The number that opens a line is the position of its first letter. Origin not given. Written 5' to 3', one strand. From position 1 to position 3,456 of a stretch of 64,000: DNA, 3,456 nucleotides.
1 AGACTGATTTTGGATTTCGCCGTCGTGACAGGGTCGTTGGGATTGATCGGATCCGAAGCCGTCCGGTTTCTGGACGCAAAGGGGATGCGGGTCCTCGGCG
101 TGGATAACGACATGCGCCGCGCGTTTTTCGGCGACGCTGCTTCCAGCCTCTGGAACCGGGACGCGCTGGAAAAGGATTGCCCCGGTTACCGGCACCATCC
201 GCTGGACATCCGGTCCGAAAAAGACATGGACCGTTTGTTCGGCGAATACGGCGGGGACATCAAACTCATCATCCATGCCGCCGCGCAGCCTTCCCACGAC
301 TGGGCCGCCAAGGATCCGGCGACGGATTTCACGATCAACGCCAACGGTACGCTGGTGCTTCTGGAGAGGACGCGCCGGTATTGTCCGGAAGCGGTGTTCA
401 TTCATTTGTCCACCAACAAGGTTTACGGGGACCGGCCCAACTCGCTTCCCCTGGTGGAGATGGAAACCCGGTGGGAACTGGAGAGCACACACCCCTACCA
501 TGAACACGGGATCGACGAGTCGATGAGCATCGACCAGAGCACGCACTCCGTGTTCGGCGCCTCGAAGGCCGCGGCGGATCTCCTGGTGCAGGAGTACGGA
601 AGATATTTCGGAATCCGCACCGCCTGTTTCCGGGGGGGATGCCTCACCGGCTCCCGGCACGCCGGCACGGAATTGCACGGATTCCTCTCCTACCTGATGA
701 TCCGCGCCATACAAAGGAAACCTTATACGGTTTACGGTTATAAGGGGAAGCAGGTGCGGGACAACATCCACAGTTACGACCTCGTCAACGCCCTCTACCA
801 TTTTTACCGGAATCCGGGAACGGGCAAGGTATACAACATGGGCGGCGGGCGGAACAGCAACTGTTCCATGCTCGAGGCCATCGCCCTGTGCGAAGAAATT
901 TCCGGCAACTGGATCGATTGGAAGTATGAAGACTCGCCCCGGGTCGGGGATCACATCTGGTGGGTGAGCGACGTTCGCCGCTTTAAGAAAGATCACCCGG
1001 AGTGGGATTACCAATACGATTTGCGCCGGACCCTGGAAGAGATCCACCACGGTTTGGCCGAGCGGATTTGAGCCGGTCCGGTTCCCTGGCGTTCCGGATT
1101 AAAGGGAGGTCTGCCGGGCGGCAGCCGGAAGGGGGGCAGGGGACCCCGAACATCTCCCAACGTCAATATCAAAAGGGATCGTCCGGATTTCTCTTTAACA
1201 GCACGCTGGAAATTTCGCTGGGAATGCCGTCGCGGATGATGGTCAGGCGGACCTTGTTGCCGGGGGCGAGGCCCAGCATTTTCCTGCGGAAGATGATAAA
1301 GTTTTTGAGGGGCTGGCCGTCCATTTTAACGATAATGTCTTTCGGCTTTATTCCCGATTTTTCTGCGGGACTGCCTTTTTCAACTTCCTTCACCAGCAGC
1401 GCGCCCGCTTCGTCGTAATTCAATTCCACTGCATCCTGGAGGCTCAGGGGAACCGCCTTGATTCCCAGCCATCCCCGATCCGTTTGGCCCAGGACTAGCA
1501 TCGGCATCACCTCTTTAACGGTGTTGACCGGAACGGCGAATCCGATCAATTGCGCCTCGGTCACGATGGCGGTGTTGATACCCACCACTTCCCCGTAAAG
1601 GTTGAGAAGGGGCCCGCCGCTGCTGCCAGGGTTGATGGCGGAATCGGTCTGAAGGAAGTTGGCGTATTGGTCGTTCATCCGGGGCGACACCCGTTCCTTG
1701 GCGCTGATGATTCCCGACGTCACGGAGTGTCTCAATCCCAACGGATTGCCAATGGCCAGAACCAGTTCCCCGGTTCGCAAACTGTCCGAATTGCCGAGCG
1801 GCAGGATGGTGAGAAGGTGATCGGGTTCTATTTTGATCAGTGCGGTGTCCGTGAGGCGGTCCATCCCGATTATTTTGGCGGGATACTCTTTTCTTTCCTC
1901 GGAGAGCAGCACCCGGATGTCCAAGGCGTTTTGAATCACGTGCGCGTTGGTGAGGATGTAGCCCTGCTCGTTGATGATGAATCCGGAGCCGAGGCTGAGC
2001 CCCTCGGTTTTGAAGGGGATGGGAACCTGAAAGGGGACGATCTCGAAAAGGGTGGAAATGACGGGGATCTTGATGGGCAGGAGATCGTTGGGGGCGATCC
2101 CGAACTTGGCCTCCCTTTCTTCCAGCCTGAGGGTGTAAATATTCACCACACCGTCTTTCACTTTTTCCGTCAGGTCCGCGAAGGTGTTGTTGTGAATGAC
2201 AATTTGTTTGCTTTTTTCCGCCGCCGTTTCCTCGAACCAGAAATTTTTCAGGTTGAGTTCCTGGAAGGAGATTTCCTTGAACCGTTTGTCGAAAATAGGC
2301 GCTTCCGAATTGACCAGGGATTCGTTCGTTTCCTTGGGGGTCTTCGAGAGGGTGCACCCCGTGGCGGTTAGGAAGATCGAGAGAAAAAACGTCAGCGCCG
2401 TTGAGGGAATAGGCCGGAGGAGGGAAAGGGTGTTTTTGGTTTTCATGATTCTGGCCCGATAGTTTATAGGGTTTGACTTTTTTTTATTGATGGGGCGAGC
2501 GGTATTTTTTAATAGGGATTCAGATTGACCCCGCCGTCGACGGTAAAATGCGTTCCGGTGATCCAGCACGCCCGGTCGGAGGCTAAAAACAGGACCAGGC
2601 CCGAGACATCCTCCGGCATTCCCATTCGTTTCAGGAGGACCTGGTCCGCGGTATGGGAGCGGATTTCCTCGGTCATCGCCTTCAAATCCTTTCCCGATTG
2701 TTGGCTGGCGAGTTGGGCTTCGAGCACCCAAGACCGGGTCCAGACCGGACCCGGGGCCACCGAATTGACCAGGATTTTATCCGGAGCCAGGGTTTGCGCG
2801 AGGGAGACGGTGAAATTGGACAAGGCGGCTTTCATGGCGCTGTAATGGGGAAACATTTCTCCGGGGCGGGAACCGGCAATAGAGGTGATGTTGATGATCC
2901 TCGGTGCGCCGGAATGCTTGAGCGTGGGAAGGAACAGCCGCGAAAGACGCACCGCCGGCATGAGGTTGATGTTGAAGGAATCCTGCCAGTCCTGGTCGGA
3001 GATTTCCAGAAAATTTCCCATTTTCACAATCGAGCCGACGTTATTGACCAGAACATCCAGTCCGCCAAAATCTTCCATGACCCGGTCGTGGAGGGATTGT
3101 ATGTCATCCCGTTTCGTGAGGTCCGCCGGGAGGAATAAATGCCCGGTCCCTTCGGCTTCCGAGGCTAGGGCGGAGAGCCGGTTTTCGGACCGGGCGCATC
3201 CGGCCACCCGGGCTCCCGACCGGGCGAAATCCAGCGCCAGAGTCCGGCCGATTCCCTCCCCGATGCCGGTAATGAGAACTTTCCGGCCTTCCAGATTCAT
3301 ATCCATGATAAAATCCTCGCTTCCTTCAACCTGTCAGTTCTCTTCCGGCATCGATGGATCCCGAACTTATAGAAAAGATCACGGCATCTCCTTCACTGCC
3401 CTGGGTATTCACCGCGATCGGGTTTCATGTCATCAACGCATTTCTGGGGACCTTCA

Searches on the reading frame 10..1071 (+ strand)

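Call 77: search_protein_families(library=pfam, proteins=[window:10-1071:+], max_evalue=0.00001)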
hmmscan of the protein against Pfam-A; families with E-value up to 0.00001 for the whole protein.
window:10-1071:+ (353 aa): 4 families
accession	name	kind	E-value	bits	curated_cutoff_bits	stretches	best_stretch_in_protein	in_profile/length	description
PF01370.27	Epimerase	-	1.3e-36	126.7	20.9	1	5-278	2-240/240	NAD dependent epimerase/dehydratase family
PF16363.11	GDP_Man_Dehyd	-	7.7e-22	78.6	27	1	6-287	2-257/332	GDP-mannose 4,6 dehydratase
PF04321.23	RmlD_sub_bind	-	4.1e-09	36.4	27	1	5-159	4-109/287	RmlD substrate binding domain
PF07993.18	NAD_binding_4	-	2e-08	34.1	20.1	1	82-240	87-236/258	Male sterility protein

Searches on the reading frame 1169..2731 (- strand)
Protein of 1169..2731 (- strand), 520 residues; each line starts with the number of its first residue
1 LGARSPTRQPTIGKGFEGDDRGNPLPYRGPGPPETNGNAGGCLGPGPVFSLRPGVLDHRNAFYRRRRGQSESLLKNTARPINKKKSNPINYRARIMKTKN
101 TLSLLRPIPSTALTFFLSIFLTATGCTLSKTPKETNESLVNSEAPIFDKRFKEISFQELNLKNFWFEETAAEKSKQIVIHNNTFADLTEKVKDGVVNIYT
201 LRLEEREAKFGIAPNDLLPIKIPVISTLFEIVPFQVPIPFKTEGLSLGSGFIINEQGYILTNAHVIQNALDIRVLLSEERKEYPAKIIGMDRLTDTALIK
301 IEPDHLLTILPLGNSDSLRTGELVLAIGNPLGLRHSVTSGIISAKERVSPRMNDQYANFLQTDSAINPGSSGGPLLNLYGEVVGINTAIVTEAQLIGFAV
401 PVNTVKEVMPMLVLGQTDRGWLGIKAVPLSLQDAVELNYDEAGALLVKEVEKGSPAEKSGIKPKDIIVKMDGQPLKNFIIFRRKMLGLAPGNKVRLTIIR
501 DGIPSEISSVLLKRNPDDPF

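Call 77: search_protein_families(library=pfam, proteins=[window:1169-2731:-], max_evalue=0.00001)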
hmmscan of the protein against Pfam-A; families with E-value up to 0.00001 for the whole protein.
window:1169-2731:- (520 aa): 5 families
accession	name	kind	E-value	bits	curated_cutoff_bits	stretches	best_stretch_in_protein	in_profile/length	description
PF13365.12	Trypsin_2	-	4.8e-35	121.8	27.6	1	248-385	1-144/144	Trypsin-like peptidase domain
PF00089.32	Trypsin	-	1.1e-19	71.6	20.6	1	233-408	13-219/220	Trypsin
PF13180.12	PDZ_2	-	8.6e-12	45.6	27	1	431-506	12-75/80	PDZ domain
PF00595.29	PDZ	-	2.3e-08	34.7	23.2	1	419-498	9-80/81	PDZ domain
PF17820.7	PDZ_6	-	6e-08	32.7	27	1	447-500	2-54/54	PDZ domain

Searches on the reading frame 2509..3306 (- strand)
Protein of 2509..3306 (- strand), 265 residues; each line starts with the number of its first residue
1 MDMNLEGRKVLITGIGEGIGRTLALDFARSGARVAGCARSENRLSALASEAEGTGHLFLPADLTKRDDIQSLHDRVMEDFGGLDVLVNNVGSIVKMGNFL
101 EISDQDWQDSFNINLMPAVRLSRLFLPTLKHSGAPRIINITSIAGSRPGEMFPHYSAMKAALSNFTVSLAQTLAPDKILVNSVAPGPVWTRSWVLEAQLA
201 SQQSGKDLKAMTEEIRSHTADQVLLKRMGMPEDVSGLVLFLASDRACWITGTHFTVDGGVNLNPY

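Call 77: search_protein_families(library=pfam, proteins=[window:2509-3306:-], max_evalue=0.00001)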
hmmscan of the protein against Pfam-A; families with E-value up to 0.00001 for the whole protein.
window:2509-3306:- (265 aa): 2 families
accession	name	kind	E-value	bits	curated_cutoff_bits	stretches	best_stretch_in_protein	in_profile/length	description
PF13561.12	adh_short_C2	-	1.4e-53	182.3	27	1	14-261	1-236/236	Enoyl-(Acyl carrier protein) reductase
PF00106.31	adh_short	-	1.5e-50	171.8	26.6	1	9-191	2-185/195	short chain dehydrogenase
